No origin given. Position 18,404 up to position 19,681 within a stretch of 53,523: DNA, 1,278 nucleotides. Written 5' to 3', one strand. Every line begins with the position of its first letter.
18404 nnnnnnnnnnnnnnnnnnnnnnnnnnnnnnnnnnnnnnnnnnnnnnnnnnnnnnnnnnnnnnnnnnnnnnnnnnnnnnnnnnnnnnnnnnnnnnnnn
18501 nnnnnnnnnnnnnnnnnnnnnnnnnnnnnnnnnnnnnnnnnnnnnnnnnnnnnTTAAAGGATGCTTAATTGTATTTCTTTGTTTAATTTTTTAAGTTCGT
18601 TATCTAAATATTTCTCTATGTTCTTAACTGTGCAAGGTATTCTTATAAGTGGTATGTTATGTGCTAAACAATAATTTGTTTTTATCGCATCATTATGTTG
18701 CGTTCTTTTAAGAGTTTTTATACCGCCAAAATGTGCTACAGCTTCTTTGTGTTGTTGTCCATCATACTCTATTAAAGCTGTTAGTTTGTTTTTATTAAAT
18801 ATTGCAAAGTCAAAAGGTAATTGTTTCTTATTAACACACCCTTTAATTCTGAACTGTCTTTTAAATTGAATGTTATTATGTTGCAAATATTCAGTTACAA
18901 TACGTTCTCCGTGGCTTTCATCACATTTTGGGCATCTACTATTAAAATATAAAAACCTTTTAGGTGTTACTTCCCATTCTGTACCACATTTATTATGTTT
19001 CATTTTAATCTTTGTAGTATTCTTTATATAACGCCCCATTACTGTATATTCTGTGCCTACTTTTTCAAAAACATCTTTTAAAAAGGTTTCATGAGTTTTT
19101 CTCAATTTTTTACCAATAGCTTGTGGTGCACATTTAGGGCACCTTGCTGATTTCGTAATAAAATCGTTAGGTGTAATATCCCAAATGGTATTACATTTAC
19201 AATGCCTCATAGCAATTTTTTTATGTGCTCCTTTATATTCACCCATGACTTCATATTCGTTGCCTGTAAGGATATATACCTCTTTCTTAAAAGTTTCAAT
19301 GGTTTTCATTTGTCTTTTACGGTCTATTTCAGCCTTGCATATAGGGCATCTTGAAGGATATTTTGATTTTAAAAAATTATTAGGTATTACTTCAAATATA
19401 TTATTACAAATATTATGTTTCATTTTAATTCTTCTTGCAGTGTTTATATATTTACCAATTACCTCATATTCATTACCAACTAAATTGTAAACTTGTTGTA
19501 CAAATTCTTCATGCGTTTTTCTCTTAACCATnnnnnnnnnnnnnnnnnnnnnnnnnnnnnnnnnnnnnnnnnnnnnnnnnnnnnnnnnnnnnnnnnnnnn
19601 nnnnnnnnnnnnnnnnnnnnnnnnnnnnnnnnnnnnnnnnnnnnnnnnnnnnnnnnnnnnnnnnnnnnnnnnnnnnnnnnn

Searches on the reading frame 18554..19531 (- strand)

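Call 45: search_protein_families(library=phrogs, proteins=[window:18554-19531:-], max_evalue=0.001)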
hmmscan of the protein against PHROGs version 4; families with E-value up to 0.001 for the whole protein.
window:18554-19531:- (325 aa): 7 families
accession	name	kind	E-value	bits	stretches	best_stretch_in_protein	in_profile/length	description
phrog_559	-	DNA, RNA and nucleotide metabolism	3.5e-84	284.7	1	1-318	119-416/607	HNH endonuclease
phrog_681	-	DNA, RNA and nucleotide metabolism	7.4e-30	105.1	1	4-208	237-434/576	endonuclease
phrog_9084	-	DNA, RNA and nucleotide metabolism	3.1e-27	96.8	1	194-316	49-169/187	homing endonuclease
phrog_4538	-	unknown function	2.5e-23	83.7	1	170-317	193-333/447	-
phrog_7140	-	DNA, RNA and nucleotide metabolism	1e-17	65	1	203-309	120-222/423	intron encoded nuclease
phrog_22897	-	unknown function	7.9e-17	62.4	1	1-31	14-44/78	-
phrog_5104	-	unknown function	4e-09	37.4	0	81-141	30-90/228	-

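Call 46: search_protein_families(library=pfam, proteins=[window:18554-19531:-], max_evalue=1)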
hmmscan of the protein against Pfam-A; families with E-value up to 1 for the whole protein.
window:18554-19531:- (325 aa): 15 families
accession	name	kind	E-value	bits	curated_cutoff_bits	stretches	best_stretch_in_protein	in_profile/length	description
PF21817.3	CapR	-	1.1e-10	42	24.2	3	80-135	8-67/67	CapR homology domain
PF10881.14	DUF2726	-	9.8e-06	25.8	24.7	1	228-305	49-116/126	Protein of unknown function (DUF2726)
PF19237.4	DUF5889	-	0.00069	20.1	27.1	1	241-318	6-81/115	Family of unknown function (DUF5889)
PF14311.12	DUF4379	-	0.00076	20.1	24.5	2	101-136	21-55/56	Probable Treble clef zinc finger domain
PF09723.15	Zn_ribbon_8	-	0.014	15.8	34.4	0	181-211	10-40/41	Zinc ribbon domain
PF19134.6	DUF5817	-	0.038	14.4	31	1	112-149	8-42/57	Domain of unknown function (DUF5817)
PF05941.18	Chordopox_A20R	-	0.044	13.2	25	0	144-179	286-321/335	Chordopoxvirus A20R protein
PF23973.1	DUF7299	-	0.057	13.9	27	0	8-37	34-63/77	Family of unknown function (DUF7299)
PF18912.6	DZR_2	-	0.082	13.2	27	1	57-73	5-21/56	Double zinc ribbon domain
PF25206.1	DUF7836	-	0.083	13.2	26.7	1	174-217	5-47/59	Domain of unknown function (DUF7836)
PF20914.2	DNA_pol_IIIA_C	-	0.13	12.6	22.5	0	181-191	30-40/52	DNA polymerase III subunit alpha, C-terminal domain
PF23545.1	Zn_ribbon_HMPTM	-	0.17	11.9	27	0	60-70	7-17/45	HMPTM N-terminal zinc ribbon domain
PF20173.3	ZnF_RZ-type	-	0.17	11.9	27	0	60-69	32-41/54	RZ type zinc finger domain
PF21349.2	RUBY_RBDX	-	0.42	10.5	26.5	1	57-69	14-26/30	Rubrerythrin, rubredoxin-like domain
PF21344.3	Zn_ribbon_LysW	-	0.58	10.3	27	0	61-70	2-11/46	Alpha-aminoadipate carrier protein LysW-like, globular domain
